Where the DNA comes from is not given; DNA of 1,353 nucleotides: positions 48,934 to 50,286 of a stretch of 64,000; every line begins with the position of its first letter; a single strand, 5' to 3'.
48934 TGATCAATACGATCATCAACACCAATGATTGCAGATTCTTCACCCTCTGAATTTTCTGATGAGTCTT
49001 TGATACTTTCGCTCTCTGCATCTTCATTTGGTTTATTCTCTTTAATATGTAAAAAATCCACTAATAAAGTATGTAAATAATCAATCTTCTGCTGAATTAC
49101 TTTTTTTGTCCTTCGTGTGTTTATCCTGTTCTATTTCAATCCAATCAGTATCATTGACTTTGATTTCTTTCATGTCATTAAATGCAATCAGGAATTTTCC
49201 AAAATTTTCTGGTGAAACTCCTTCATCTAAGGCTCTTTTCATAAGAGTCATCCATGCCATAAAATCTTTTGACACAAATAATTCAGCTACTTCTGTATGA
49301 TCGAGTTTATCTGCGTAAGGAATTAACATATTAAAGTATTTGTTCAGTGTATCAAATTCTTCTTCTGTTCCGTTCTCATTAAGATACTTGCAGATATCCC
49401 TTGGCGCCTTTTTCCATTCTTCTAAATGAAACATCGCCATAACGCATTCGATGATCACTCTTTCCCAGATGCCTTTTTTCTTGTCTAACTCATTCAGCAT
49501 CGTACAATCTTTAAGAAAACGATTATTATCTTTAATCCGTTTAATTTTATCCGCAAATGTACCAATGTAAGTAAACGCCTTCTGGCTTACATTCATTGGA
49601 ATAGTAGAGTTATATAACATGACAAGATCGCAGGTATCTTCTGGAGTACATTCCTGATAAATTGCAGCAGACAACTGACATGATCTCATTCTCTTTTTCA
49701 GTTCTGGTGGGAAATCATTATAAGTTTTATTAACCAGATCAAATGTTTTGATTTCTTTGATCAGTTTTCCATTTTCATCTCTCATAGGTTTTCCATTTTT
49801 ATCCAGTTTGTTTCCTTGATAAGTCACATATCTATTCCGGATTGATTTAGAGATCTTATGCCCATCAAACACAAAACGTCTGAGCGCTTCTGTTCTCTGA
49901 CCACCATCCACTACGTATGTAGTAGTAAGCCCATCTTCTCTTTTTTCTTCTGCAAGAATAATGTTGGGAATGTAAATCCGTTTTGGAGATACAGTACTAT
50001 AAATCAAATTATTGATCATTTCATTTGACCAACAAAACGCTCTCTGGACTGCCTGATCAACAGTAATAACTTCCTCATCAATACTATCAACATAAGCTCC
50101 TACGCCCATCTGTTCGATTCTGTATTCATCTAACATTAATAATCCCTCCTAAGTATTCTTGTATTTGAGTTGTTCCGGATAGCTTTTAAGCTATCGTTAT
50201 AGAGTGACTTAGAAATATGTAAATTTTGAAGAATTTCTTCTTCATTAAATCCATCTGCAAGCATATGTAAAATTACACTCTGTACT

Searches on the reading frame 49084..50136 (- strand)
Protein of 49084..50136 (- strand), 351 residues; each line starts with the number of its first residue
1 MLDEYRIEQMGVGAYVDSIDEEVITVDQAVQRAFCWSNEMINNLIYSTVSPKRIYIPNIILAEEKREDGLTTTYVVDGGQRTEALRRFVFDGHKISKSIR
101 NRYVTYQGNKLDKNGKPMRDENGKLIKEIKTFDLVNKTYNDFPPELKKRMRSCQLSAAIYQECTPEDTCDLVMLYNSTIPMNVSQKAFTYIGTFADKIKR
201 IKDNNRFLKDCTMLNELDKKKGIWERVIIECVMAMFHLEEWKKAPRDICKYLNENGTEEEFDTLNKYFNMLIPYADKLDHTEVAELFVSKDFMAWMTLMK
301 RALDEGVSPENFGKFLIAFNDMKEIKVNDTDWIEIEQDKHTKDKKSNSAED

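Call 49: search_protein_families(library=pfam, proteins=[window:49084-50136:-], max_evalue=0.0001)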
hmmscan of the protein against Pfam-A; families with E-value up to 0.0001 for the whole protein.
window:49084-50136:- (351 aa): 1 family
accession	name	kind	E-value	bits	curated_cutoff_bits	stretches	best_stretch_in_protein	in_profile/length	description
PF03235.19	GmrSD_N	-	3.1e-12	47.5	33.2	1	29-171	16-154/199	GmrSD restriction endonuclease, N-terminal domain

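Call 51: find_encoding_contigs(protein=window:49084-50136:-, flank=1000, max_places=10)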
Protein window:49084-50136:- (351 aa): 6 contigs read that carry it; 1 place shown.
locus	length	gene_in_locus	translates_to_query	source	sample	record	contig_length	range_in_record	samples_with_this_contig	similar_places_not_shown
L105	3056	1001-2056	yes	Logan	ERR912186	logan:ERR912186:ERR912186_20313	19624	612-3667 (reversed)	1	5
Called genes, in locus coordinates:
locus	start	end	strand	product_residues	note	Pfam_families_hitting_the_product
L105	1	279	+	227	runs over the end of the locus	-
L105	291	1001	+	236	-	-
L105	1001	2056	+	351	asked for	PF03235:GmrSD_N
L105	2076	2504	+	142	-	-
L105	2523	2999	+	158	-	PF19157:DUF5839 (weak)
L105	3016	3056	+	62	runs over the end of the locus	-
